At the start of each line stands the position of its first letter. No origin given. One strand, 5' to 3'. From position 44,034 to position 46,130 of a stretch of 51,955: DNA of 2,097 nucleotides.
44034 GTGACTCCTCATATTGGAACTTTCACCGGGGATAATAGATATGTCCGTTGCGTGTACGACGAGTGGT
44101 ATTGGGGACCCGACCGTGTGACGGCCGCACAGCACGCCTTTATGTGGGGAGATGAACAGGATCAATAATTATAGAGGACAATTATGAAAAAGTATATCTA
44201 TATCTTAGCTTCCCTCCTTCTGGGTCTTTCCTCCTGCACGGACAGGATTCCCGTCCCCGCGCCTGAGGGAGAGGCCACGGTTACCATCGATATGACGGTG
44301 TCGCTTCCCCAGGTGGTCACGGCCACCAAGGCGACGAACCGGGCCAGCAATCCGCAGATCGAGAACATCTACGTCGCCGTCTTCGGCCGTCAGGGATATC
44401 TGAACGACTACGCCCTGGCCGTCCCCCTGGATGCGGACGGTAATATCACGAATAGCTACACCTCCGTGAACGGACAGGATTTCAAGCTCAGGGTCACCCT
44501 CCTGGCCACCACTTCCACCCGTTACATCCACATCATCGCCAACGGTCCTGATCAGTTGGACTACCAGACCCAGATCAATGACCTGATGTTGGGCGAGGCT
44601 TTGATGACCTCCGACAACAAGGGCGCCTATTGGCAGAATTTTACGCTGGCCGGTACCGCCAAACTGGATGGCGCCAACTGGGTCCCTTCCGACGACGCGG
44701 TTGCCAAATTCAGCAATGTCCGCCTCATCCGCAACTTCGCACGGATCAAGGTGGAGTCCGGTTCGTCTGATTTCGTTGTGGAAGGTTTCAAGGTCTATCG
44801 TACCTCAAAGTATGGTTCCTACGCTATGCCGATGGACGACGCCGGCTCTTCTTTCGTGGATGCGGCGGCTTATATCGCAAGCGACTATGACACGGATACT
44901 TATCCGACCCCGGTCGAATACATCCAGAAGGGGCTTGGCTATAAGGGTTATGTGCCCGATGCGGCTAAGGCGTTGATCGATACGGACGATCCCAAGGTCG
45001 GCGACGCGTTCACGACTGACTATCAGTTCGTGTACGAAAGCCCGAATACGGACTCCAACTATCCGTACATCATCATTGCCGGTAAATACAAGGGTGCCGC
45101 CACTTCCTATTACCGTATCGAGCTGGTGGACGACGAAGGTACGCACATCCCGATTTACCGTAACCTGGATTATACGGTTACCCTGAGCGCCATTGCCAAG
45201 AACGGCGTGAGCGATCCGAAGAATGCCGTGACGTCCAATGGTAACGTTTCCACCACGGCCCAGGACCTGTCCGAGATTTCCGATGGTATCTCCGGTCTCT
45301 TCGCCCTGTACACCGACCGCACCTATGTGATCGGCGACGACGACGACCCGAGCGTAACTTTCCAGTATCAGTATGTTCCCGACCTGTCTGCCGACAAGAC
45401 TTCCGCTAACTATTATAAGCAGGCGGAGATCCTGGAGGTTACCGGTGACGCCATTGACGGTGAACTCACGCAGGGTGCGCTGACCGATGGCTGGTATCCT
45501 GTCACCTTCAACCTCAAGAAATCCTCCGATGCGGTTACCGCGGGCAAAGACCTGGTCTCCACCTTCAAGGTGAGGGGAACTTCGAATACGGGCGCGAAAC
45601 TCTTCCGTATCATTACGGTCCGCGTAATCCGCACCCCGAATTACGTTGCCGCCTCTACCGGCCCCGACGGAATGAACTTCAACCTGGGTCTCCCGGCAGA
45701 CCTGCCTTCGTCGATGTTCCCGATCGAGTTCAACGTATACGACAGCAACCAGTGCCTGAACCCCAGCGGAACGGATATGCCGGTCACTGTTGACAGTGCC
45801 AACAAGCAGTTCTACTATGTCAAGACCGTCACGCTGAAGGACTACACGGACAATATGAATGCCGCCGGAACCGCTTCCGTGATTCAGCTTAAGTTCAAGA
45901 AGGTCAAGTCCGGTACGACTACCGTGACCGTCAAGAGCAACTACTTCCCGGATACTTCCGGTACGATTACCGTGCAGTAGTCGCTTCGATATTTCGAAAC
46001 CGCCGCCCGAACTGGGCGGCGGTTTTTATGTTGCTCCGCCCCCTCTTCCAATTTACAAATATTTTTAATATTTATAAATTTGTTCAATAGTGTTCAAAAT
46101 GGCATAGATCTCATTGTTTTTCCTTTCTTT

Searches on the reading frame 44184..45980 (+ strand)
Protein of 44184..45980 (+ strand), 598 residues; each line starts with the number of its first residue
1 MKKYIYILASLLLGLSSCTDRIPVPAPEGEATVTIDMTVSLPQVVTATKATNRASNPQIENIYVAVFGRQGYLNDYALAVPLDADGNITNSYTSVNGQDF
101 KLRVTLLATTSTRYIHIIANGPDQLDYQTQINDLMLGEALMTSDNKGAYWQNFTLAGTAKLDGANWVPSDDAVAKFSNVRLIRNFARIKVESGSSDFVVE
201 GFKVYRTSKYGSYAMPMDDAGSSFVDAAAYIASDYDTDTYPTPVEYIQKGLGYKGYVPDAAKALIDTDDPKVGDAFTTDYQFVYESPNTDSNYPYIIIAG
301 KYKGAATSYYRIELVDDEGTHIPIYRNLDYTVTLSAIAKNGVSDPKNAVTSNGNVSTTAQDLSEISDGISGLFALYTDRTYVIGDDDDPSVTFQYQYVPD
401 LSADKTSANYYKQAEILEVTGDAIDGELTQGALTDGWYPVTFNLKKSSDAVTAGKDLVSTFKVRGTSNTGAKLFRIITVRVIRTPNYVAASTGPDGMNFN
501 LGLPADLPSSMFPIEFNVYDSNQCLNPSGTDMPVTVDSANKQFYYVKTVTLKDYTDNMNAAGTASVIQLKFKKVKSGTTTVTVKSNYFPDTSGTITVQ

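Call 6: search_protein_families(library=pfam, proteins=[window:44184-45980:+], max_evalue=0.01)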
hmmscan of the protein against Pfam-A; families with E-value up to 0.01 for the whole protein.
window:44184-45980:+ (598 aa): 0 families

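Call 7: search_protein_families(library=ncbifam, proteins=[window:44184-45980:+], max_evalue=0.01)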
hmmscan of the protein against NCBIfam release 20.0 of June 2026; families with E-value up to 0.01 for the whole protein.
window:44184-45980:+ (598 aa): 0 families

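Call 78: search_protein_families(library=pfam, proteins=[window:44184-45980:+], max_evalue=1)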
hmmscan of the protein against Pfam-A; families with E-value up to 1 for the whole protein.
window:44184-45980:+ (598 aa): 0 families
